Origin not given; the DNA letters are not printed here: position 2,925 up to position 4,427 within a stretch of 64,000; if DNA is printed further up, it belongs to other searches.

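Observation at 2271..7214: Six lamin-tail domains fused to a two-HKD phospholipase-D/Nuc-like domain on a membrane-anchored giant protein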

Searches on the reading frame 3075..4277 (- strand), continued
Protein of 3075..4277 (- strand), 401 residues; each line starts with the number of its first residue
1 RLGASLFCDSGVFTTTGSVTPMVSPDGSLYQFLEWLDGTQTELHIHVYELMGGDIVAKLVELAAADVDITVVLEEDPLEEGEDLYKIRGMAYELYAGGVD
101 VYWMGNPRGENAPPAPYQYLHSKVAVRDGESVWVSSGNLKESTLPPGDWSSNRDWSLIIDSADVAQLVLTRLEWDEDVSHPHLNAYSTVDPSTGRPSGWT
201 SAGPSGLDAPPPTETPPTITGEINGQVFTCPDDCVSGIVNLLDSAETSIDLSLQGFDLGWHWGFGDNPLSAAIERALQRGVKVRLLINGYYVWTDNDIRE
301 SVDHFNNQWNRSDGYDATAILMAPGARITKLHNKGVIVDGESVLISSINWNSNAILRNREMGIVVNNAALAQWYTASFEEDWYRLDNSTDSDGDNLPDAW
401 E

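Call 63: find_related_loci(query=A1, collection=genome_contigs, flank=8000)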
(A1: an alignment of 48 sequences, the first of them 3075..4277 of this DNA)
Query A1 (401 aa) in genome_contigs; peptide patterns used: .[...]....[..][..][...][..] (x = any residue, [..] = any of these).
512 stretches matched a pattern; 506 encode a relative of the query (tblastn E <= 1e-3); the best 80 are kept; 80 distinct loci.
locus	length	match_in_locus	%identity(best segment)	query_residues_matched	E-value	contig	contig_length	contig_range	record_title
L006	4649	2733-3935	80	1-401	0e+0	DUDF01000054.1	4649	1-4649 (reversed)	MAG TPA_asm: Candidatus Poseidoniales archaeon isolate UWMA-0350 NODE_23329_length_4649_cov_0.258242, whole genome shotg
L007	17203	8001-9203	81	1-401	0e+0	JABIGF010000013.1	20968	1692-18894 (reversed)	MAG: Methanobacteriota archaeon isolate SI053_bin38 k141_1010713, whole genome shotgun sequence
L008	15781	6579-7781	79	1-401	0e+0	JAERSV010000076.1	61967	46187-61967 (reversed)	MAG: Methanobacteriota archaeon isolate BH15 c_000000008302, whole genome shotgun sequence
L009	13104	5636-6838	80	1-401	0e+0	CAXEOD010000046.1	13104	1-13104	MAG TPA_asm: uncultured Candidatus Poseidoniales archaeon isolate ERR599008_concoct_30 genome assembly, contig: ERZ83813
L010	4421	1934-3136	80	1-401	0e+0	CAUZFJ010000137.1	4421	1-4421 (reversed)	MAG: Candidatus Thalassarchaeaceae archaeon isolate CB11b_AW.96 genome assembly, contig: Ga0310124_10017951, whole genom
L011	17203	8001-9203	80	1-401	0e+0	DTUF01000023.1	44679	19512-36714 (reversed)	MAG TPA_asm: Candidatus Poseidoniales archaeon isolate UWMA-0098 NODE_262_length_44679_cov_14.589862, whole genome shotg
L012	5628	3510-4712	78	1-401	0e+0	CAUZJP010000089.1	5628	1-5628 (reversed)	MAG: Candidatus Thalassarchaeaceae archaeon isolate CB11b_AW.8 genome assembly, contig: Ga0310124_10011352, whole genome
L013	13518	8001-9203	79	1-401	0e+0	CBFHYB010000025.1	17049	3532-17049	MAG: Candidatus Thalassarchaeaceae archaeon isolate AGTU_5_bin_47_strict genome assembly, contig: AGTU_5_bin_47_strict_c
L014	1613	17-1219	79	1-401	0e+0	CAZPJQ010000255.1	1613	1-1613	MAG TPA_asm: uncultured Candidatus Poseidoniales archaeon isolate SRP092902_co1_78 genome assembly, contig: NODE_219983_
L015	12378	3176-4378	78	1-401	0e+0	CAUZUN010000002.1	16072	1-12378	MAG: Candidatus Thalassarchaeaceae archaeon isolate CB9_331.93 genome assembly, contig: Ga0302133_10001220, whole genome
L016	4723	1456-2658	79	1-401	0e+0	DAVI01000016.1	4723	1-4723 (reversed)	MAG TPA_asm: Euryarchaeota archaeon UBA59 UBA59_contig_283416, whole genome shotgun sequence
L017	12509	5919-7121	79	1-401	0e+0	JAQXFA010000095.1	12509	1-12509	MAG: Candidatus Thalassarchaeaceae archaeon isolate cluster2-bin.16 k141_3741010, whole genome shotgun sequence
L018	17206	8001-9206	74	1-401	0e+0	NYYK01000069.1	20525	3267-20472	MAG: Methanobacteriota archaeon isolate ARS80 42346, whole genome shotgun sequence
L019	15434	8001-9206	74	1-401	0e+0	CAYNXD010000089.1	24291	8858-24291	MAG TPA_asm: uncultured Candidatus Poseidoniales archaeon isolate SRP092796_co2_761 genome assembly, contig: k141_661436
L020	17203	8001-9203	74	1-401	0e+0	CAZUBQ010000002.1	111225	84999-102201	MAG TPA_asm: uncultured Candidatus Poseidoniales archaeon isolate SRP092902_co1_603 genome assembly, contig: NODE_100_le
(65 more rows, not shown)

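Call 70: search_solved_structures(query=A1, max_evalue=0.01)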
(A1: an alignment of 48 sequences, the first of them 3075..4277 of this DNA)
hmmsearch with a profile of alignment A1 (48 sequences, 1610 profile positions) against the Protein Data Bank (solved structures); distinct sequences matched with E-value up to 0.01: 21.
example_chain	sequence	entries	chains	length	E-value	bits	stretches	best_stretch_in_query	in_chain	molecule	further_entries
1byr_A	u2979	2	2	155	6.6e-18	66.6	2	958-1026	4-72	PROTEIN (ENDONUCLEASE)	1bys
4ggj_A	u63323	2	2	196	3.9e-13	50.8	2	1264-1326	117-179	Mitochondrial cardiolipin hydrolase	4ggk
6ehi_A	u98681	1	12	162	2.5e-12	48.1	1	967-1084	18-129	Nuclease NucT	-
9lkx_K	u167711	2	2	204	3.8e-11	44.2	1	1270-1326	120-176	Mitochondrial cardiolipin hydrolase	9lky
7e0m_A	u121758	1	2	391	6.7e-11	43.4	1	1179-1322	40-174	Phospholipase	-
4gel_A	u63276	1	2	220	2.1e-05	25.1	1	954-1021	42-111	Mitochondrial cardiolipin hydrolase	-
30ie_B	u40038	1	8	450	2.9e-05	24.7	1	1179-1322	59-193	Virion nicking-joining enzyme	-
4gem_A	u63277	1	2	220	3.1e-05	24.6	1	954-1019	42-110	Mitochondrial cardiolipin hydrolase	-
4h4a_A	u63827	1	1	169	3.6e-05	24.4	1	969-1022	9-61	Mitochondrial cardiolipin hydrolase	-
4gen_A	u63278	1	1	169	0.00012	22.7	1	970-1022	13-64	Mitochondrial cardiolipin hydrolase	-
8v05_A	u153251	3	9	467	0.00014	22.4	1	993-1322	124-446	5'-3' exonuclease PLD3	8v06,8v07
1xdo_A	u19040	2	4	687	0.00057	20.4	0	965-1044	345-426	Polyphosphate kinase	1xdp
9urj_A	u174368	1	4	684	0.00057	20.4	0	965-1044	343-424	Polyphosphate kinase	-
9uri_A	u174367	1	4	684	0.00064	20.2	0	965-1044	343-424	Polyphosphate kinase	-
5lzk_A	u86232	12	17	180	0.0012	19.3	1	972-1039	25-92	Protein FAM83B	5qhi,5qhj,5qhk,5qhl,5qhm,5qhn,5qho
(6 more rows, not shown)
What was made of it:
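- On Nuc-like PLD nucleases: Profile against PDB gives Nuc 6.6e-18, Zucchini 3.9e-13 and NucT 2.5e-12, against PLD1, PLD2 and Streptomyces PLD at 1e-3 or weaker (call 70).
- Closest known: Nuc / NucT / Zucchini group of PLD-superfamily nucleases. Same: They are also the closest sequence-profile matches (Nuc E 6.6e-18, Zucchini 3.9e-13, NucT 2.5e-12; call 70).
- Profile similarity to true phospholipases is about 15 orders of magnitude weaker than to Nuc (call 70).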

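Call 78: list_cluster_members(proteins=[P0275, P0279, P0291, P0295, P0305, P0316, P0319, P0323, P0346, P0365])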
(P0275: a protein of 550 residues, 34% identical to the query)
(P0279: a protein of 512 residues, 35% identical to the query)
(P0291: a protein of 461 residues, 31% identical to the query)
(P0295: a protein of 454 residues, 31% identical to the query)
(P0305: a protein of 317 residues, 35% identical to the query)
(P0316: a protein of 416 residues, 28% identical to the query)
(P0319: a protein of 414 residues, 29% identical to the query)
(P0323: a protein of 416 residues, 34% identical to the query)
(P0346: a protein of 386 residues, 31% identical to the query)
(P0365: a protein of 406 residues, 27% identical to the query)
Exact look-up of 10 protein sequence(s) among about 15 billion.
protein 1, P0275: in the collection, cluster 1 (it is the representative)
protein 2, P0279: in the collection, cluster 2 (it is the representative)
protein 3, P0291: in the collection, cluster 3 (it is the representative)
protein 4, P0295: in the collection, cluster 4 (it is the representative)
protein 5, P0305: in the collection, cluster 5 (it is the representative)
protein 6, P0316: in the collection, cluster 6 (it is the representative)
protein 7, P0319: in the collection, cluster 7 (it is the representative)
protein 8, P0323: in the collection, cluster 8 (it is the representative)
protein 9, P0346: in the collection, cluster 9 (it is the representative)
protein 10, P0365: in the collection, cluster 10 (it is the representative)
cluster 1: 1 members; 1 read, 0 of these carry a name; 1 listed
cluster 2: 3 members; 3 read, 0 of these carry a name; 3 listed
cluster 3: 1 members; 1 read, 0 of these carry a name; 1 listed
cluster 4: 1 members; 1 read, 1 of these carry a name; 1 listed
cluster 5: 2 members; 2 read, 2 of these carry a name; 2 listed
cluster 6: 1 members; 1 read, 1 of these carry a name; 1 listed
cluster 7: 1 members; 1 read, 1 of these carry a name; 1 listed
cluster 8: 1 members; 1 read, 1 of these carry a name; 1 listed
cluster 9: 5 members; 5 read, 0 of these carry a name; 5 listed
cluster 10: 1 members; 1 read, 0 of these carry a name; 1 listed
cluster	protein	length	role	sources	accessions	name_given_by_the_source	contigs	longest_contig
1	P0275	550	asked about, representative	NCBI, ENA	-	-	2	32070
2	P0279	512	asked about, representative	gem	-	-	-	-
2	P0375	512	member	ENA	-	-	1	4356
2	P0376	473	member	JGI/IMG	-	-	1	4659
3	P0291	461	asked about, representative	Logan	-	-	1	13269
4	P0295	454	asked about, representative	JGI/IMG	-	phosphatidylserine/phosphatidylglycerophosphate/cardiolipin synthase-like enzyme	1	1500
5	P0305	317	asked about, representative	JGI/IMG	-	phosphatidylserine/phosphatidylglycerophosphate/cardiolipin synthase-like enzyme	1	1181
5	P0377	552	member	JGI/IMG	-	phosphatidylserine/phosphatidylglycerophosphate/cardiolipin synthase-like enzyme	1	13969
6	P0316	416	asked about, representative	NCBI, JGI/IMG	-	cardiolipin synthase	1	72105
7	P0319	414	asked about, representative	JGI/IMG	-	cardiolipin synthase A/B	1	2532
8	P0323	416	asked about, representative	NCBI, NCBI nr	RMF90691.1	MAG: hypothetical protein D6733_03115 [Methanobacteriota archaeon] | MAG: hypothetical protein D6733_03115 [Euryarchaeota archaeon]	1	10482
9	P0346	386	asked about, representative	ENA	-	-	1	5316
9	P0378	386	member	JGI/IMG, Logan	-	-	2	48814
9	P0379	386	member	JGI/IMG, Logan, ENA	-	-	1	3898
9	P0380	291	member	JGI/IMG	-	-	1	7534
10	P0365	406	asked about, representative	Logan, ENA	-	-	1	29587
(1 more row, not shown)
